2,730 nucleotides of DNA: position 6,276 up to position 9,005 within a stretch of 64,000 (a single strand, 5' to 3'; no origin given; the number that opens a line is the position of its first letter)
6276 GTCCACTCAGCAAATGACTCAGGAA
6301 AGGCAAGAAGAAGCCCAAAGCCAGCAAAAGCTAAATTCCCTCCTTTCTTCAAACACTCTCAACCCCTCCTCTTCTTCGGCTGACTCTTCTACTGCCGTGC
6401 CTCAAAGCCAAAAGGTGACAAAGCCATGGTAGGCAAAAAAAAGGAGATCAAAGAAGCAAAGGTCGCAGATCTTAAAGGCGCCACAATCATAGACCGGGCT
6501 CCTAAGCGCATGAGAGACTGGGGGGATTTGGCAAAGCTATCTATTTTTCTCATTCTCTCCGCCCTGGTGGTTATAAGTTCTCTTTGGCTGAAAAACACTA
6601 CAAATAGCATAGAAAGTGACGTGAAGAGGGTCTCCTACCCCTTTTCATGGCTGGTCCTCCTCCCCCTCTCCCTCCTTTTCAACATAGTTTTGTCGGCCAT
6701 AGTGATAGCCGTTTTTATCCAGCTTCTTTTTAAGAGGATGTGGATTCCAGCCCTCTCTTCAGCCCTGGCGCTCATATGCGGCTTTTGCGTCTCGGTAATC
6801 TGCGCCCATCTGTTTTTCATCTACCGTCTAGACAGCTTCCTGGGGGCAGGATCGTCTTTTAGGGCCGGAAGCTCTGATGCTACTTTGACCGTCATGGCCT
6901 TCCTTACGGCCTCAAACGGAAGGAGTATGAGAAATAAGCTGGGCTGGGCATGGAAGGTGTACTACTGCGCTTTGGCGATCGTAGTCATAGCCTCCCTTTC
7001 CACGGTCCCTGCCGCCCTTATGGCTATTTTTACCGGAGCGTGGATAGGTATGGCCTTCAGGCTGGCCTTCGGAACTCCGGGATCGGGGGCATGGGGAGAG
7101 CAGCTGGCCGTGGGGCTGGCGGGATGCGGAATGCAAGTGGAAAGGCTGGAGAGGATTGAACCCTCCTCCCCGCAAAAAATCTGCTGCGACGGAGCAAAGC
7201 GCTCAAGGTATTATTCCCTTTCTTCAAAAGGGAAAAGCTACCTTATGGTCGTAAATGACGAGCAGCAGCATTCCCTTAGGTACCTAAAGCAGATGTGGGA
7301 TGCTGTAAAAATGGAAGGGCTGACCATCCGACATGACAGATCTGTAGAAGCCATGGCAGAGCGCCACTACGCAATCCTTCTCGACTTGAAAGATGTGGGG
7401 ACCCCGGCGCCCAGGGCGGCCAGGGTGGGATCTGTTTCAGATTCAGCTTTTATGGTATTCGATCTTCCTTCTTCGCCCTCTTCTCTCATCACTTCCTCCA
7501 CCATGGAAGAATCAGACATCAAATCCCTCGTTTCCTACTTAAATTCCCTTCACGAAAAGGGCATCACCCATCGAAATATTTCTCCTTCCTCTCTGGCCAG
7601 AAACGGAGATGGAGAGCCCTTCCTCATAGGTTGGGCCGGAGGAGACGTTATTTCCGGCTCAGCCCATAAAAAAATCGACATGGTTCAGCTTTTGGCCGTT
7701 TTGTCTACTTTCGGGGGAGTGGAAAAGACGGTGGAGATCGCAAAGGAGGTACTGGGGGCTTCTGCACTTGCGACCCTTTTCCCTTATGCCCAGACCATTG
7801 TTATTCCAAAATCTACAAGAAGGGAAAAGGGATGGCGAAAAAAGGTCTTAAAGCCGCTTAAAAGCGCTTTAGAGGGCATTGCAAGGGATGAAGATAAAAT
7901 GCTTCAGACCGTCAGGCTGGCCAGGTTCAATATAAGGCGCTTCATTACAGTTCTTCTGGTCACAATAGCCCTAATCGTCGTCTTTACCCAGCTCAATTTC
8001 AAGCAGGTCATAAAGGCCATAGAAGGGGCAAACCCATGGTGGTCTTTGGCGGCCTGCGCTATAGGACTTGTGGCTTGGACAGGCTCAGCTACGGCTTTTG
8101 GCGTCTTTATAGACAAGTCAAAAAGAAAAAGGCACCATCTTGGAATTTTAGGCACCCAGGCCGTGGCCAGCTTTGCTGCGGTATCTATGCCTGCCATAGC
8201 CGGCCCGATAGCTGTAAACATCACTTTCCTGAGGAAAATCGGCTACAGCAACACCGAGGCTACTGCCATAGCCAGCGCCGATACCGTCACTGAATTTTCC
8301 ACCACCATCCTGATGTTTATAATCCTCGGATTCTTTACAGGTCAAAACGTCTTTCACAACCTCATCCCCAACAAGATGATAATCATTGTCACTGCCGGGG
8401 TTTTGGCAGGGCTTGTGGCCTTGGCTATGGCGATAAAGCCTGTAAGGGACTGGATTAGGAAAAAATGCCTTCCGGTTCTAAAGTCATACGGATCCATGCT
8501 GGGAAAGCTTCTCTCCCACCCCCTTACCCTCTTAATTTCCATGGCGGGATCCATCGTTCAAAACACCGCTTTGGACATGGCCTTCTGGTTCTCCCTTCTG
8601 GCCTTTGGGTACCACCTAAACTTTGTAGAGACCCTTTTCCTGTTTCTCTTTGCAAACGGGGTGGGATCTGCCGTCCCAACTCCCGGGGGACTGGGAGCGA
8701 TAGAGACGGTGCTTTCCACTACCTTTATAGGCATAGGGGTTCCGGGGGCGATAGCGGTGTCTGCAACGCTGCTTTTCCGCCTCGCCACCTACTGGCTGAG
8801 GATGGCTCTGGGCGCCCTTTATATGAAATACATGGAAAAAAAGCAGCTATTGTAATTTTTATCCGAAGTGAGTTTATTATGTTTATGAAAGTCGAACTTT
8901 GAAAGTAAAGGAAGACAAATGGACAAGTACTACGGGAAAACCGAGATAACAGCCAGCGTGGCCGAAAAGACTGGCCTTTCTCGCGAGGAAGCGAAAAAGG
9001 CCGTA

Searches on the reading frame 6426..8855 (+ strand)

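Call 46: search_protein_families(library=ncbifam, proteins=[window:6426-8855:+], max_evalue=0.00001)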
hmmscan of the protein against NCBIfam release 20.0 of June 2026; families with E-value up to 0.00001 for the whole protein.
window:6426-8855:+ (809 aa): 2 families
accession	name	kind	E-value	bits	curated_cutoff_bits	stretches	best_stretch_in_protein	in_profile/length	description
TIGR00374.1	TIGR00374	subfamily_domain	3.8e-19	69.3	43.2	1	511-806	3-316/323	flippase-like domain-containing protein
NF033480.1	bifunc_MprF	equivalog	1.3e-14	53.5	600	1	508-806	12-300/841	bifunctional lysylphosphatidylglycerol flippase/synthetase MprF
